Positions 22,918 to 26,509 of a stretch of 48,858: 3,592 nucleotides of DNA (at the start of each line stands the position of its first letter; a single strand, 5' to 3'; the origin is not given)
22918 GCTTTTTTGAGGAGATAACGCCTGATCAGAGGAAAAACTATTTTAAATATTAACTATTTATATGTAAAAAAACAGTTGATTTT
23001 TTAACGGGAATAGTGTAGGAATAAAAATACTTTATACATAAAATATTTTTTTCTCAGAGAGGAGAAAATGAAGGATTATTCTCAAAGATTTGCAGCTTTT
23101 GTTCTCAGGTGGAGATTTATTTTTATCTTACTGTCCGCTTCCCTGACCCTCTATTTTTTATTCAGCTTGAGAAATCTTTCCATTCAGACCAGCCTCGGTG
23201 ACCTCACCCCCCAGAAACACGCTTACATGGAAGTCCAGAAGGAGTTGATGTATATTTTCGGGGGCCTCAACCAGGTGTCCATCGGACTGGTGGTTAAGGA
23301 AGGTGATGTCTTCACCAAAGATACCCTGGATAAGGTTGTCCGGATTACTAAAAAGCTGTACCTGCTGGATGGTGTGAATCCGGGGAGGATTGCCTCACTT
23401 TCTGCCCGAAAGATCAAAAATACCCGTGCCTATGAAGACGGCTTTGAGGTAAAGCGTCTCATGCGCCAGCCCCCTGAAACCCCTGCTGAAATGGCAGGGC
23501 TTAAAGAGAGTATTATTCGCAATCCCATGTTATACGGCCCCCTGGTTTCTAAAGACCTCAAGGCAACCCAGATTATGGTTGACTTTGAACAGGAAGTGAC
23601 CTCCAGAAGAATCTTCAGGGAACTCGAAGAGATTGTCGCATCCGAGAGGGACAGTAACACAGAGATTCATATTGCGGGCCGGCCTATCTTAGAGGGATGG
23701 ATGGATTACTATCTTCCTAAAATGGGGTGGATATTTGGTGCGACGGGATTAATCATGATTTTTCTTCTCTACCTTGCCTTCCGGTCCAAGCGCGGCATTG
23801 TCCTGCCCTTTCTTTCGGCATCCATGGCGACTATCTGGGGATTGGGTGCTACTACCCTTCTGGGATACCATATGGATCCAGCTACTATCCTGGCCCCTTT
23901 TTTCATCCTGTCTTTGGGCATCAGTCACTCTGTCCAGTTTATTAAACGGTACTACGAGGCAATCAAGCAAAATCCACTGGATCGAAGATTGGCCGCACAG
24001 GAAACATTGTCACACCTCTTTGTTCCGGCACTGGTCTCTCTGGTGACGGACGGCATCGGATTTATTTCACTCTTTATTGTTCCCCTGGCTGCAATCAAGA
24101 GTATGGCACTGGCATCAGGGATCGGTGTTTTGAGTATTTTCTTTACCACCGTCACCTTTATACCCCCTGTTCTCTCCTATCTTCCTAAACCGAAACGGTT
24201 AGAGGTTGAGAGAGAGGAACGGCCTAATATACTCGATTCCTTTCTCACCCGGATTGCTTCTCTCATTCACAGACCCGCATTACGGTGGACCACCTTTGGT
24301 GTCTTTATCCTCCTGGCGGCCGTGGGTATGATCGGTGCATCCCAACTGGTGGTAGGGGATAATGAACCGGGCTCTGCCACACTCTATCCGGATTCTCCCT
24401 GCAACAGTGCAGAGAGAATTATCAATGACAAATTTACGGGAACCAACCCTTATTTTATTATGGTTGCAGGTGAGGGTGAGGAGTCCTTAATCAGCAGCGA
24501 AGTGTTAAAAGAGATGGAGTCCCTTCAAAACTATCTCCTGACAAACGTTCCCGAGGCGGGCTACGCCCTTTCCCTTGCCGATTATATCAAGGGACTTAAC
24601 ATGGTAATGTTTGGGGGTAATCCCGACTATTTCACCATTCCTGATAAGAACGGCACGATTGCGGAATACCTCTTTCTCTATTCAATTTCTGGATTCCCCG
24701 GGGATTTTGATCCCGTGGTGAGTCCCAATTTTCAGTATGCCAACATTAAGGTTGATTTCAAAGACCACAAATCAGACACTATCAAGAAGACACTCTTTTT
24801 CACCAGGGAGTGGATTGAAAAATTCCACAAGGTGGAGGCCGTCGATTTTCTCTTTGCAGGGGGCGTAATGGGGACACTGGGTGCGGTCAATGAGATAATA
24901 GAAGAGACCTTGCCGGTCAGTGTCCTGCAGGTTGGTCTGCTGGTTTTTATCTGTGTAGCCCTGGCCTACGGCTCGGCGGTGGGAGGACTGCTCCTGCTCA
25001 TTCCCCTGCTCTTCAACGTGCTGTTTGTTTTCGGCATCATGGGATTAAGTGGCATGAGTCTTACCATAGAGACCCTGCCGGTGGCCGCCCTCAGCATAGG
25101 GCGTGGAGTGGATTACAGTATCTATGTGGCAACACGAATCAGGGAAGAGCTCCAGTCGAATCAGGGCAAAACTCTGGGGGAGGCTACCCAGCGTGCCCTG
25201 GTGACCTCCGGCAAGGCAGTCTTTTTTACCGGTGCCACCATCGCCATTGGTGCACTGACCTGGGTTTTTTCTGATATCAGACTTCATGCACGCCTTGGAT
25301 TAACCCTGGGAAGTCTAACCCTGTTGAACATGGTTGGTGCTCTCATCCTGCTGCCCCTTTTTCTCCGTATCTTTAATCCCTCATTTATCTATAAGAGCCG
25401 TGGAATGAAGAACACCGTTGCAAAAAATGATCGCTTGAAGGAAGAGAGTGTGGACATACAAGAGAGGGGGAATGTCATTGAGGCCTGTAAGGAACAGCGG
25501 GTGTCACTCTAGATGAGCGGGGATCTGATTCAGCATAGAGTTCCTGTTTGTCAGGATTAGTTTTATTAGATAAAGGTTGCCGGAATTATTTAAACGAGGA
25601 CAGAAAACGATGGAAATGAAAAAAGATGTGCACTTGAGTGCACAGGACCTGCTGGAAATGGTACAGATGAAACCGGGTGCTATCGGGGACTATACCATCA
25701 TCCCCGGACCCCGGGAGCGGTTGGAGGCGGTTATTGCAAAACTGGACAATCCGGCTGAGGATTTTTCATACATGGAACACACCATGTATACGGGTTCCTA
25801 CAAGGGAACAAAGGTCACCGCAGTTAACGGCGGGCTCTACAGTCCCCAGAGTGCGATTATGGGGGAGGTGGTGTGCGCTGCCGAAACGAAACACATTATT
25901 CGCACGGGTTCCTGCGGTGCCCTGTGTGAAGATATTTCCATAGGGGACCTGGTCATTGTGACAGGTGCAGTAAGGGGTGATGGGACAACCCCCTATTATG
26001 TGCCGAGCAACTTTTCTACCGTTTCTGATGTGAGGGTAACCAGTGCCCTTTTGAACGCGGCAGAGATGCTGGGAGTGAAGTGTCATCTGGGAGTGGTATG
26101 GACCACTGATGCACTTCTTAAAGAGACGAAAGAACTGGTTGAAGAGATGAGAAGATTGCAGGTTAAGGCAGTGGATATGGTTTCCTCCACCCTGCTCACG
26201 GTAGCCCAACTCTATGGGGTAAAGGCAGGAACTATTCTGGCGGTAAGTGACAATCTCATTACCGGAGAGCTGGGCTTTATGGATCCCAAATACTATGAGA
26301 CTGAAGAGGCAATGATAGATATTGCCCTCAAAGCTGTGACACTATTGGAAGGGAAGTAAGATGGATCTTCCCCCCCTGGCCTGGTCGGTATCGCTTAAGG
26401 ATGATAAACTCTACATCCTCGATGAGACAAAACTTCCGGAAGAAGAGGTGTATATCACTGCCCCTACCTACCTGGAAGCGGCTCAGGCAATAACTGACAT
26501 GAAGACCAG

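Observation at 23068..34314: DHAP-shunt-like enzyme set embedded with a B12 radical SAM enzyme, an SCP2 fusion and lipid-type export proteins: candidate pathway for a hydrophobic 5'-deoxyadenosyl adduct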

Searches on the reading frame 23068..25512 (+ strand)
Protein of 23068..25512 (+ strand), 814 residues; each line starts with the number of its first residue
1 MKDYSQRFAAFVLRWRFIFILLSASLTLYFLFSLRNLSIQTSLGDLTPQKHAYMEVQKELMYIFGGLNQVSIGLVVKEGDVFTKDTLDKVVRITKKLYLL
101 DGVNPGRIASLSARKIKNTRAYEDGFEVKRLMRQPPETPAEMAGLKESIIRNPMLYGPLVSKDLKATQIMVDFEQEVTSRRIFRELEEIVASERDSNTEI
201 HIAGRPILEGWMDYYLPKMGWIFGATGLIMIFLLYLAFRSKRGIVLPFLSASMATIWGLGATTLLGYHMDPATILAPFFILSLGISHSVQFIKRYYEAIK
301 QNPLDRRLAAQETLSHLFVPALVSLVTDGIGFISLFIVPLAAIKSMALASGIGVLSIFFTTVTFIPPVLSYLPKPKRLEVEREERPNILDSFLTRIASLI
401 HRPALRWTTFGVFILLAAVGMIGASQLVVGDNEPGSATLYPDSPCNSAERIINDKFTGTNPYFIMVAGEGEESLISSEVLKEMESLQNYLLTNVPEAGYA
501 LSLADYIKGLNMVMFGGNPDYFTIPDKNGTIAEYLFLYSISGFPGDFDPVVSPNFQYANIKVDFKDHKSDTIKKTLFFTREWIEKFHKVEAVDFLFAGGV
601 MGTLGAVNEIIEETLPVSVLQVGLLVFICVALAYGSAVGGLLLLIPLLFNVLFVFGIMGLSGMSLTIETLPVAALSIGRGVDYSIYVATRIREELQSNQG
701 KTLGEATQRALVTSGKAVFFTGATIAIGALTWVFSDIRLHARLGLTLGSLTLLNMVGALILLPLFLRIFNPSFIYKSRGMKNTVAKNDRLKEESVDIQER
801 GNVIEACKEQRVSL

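Call 3: search_protein_families(library=pfam, proteins=[window:23068-25512:+], max_evalue=0.01)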
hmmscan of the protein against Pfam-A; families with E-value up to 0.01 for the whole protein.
window:23068-25512:+ (814 aa): 4 families
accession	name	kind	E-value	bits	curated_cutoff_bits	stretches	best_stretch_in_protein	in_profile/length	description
PF03176.21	MMPL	-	3.4e-34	118.7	20.5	2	599-770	129-303/333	MMPL family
PF02355.23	SecD_SecF_C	-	2.7e-09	37.1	20.5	1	615-727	33-144/189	Protein export membrane protein SecD/SecF, C-terminal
PF12349.14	Sterol-sensing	-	1.1e-08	35.6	22.3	1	247-372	12-136/153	Sterol-sensing domain of SREBP cleavage-activation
PF02460.24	Patched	-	1.8e-08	34.7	23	1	245-370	32-155/156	Patched SSD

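Call 4: search_protein_families(library=ncbifam, proteins=[window:23068-25512:+], max_evalue=0.01)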
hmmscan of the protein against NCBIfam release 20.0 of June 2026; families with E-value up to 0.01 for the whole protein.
window:23068-25512:+ (814 aa): 16 families
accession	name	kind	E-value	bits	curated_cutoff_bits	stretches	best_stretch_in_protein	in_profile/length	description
TIGR00921.1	2A067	subfamily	1.7e-59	201.6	351.9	2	15-376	3-350/733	hydrophobe/amphiphile efflux-3 (HAE3) family transporter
TIGR00833.1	actII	subfamily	2.6e-31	108.8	874.7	2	583-777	144-340/910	MMPL family RND transporter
TIGR03480.1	HpnN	hypoth_equivalog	2.2e-18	65.7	751.85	2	226-406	278-457/862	hopanoid biosynthesis associated RND transporter like protein HpnN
TIGR00916.1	2A0604s01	subfamily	6.9e-12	45.5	148.6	2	623-731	98-203/231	SecD/SecF family protein translocase subunit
NF045600.2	BstA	equivalog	5.7e-11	41.1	1400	2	619-785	291-455/903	sterol transporter cytoplasmic membrane protein BstA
NF052374.1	HopndTporHpnN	equivalog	1.7e-10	39.6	1100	2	226-394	281-448/858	hopanoid transporter HpnN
NF009585.0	PRK13024.1-5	equivalog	2.2e-07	29.3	1037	1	623-725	505-603/993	protein translocase subunit SecDF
TIGR00918.1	2A060602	subfamily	2.2e-07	29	1120.4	1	250-370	436-555/1145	transmembrane receptor Patched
TIGR01129.1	secD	equivalog_domain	4.6e-07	29.3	244.4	1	610-730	246-361/397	protein translocase subunit SecD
NF009583.0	PRK13024.1-3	subfamily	2.3e-06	26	721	1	623-797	288-459/755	protein translocase subunit SecDF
TIGR00966.2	transloc_SecF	equivalog_domain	1.2e-05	25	160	1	617-725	128-235/279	protein translocase subunit SecF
NF011315.0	PRK14726.1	equivalog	7.1e-05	21.1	1249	1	623-730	382-485/855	protein translocase subunit SecDF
NF052608.1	TrhMmycExpMmpL3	equivalog_domain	0.00019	19.9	1400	1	614-732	186-304/992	trehalose monomycolate exporter MmpL3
NF006357.0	PRK08578.2-1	equivalog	0.00057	19.8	304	1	579-712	86-218/282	preprotein translocase subunit SecF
NF046001.1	SecDF_plasm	equivalog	0.0022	16.1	500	0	166-374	633-848/878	protein translocase subunit SecDF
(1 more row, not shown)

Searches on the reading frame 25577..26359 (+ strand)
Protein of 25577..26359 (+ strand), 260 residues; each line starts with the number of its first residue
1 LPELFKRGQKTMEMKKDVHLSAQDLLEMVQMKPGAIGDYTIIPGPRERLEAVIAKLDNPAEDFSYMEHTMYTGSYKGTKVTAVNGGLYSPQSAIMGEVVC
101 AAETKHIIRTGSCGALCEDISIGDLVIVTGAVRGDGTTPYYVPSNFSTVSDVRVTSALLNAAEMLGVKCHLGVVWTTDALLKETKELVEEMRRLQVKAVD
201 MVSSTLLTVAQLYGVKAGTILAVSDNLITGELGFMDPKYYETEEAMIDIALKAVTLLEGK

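Call 3: search_protein_families(library=pfam, proteins=[window:25577-26359:+], max_evalue=0.01)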
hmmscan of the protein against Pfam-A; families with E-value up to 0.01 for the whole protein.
window:25577-26359:+ (260 aa): 1 family
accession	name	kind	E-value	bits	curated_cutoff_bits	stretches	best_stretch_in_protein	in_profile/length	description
PF01048.26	PNP_UDP_1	-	1.5e-35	123.1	25.1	1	40-231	3-207/233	Phosphorylase superfamily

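Call 4: search_protein_families(library=ncbifam, proteins=[window:25577-26359:+], max_evalue=0.01)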
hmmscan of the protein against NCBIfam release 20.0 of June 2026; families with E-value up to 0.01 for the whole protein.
window:25577-26359:+ (260 aa): 18 families
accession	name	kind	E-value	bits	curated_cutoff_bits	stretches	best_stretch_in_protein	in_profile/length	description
TIGR01718.1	Uridine-psphlse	equivalog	1.1e-41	142.8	280.3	1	31-257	6-244/245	uridine phosphorylase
NF004489.0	PRK05819.1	subfamily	2e-32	112.4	230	1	30-255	7-234/236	DeoD-type purine-nucleoside phosphorylase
NF008383.0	PRK11178.1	equivalog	3.4e-29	101.9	262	1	39-255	21-250/254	uridine phosphorylase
TIGR00107.1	deoD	equivalog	2.2e-28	99.3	232.25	1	34-255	7-230/232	purine-nucleoside phosphorylase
NF009914.0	PRK13374.1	subfamily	4.2e-27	95.2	338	1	31-254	8-233/235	DeoD-type purine-nucleoside phosphorylase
NF005500.0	PRK07115.1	equivalog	2.5e-21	76.1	264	1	76-228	61-214/261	AMP nucleosidase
TIGR01721.1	AMN-like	hypoth_equivalog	2.4e-17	63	307.2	1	77-227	59-211/269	AMP nucleosidase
NF004079.0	PRK05584.1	equivalog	5.5e-15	55.5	169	1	46-226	10-199/232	5'-methylthioadenosine/adenosylhomocysteine nucleosidase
TIGR01717.1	AMP-nucleosdse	equivalog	1.2e-09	37.5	364.7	1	96-258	281-457/478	AMP nucleosidase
TIGR01704.1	MTA_SAH-Nsdase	equivalog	3.9e-09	36.4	73.8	1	54-225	17-197/229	5'-methylthioadenosine/S-adenosylhomocysteine nucleosidase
TIGR03468.1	HpnG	hypoth_equivalog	1.7e-08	34.3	187.1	1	95-227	37-158/212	hopanoid-associated phosphorylase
NF006142.0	PRK08292.1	equivalog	7.3e-08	31.7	307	1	105-258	305-471/492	AMP nucleosidase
TIGR03664.1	fut_nucase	equivalog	2e-05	24.4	124.7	1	50-224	12-200/228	futalosine hydrolase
NF011286.0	PRK14697.1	equivalog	0.00045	19.8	260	1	69-135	33-100/233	bifunctional 5'-methylthioadenosine/S-adenosylhomocysteine nucleosidase/phosphatase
NF005213.0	PRK06698.1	equivalog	0.0029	16.5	768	1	69-135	33-100/459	bifunctional 5'-methylthioadenosine/S-adenosylhomocysteine nucleosidase/phosphatase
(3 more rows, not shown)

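Call 31: search_solved_structures(query=window:25577-26359:+, max_evalue=0.00001, show_alignments=1)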
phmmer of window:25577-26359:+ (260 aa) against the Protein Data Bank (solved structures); distinct sequences matched with E-value up to 0.00001: 70 (the best 60 are shown).
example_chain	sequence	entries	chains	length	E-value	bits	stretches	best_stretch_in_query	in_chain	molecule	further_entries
3qpb_A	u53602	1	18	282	5.8e-36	127.5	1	28-257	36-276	Uridine phosphorylase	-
1odi_A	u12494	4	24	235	1.6e-27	99.8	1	29-254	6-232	PURINE NUCLEOSIDE PHOSPHORYLASE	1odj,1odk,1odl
4i2v_A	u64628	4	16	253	8.6e-25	90.9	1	39-233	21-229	Uridine phosphorylase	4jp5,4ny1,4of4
1tgv_A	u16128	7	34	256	3.7e-24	88.8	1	19-251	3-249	uridine phosphorylase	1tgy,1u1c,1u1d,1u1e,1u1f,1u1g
1ryz_A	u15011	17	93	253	4e-24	88.7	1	39-251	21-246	Uridine phosphorylase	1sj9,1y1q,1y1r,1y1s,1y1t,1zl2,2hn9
7q1i_AAA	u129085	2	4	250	4.3e-24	88.6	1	39-251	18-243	Uridine phosphorylase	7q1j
3c74_A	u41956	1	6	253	4.3e-24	88.6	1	39-251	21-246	Uridine phosphorylase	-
2i8a_A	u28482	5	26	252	4.4e-24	88.6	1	39-251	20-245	Uridine phosphorylase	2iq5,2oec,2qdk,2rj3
2oxf_A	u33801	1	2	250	4.5e-24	88.5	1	39-251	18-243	Uridine phosphorylase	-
1k3f_A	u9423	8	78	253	1.1e-23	87.2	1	39-251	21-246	uridine phosphorylase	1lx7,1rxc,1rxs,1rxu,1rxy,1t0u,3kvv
7q31_AAA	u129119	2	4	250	1.8e-23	86.5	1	39-251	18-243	Uridine phosphorylase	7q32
5lhv_A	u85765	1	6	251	3.6e-23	85.6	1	39-252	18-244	Uridine phosphorylase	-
4g8j_A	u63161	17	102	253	3.7e-23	85.5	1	39-252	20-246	Uridine phosphorylase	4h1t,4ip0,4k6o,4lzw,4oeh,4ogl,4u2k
3o6v_A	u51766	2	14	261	4.1e-23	85.4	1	39-252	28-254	Uridine phosphorylase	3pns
4m3n_A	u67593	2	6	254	4.6e-23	85.2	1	22-253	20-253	Purine nucleoside phosphorylase DeoD-type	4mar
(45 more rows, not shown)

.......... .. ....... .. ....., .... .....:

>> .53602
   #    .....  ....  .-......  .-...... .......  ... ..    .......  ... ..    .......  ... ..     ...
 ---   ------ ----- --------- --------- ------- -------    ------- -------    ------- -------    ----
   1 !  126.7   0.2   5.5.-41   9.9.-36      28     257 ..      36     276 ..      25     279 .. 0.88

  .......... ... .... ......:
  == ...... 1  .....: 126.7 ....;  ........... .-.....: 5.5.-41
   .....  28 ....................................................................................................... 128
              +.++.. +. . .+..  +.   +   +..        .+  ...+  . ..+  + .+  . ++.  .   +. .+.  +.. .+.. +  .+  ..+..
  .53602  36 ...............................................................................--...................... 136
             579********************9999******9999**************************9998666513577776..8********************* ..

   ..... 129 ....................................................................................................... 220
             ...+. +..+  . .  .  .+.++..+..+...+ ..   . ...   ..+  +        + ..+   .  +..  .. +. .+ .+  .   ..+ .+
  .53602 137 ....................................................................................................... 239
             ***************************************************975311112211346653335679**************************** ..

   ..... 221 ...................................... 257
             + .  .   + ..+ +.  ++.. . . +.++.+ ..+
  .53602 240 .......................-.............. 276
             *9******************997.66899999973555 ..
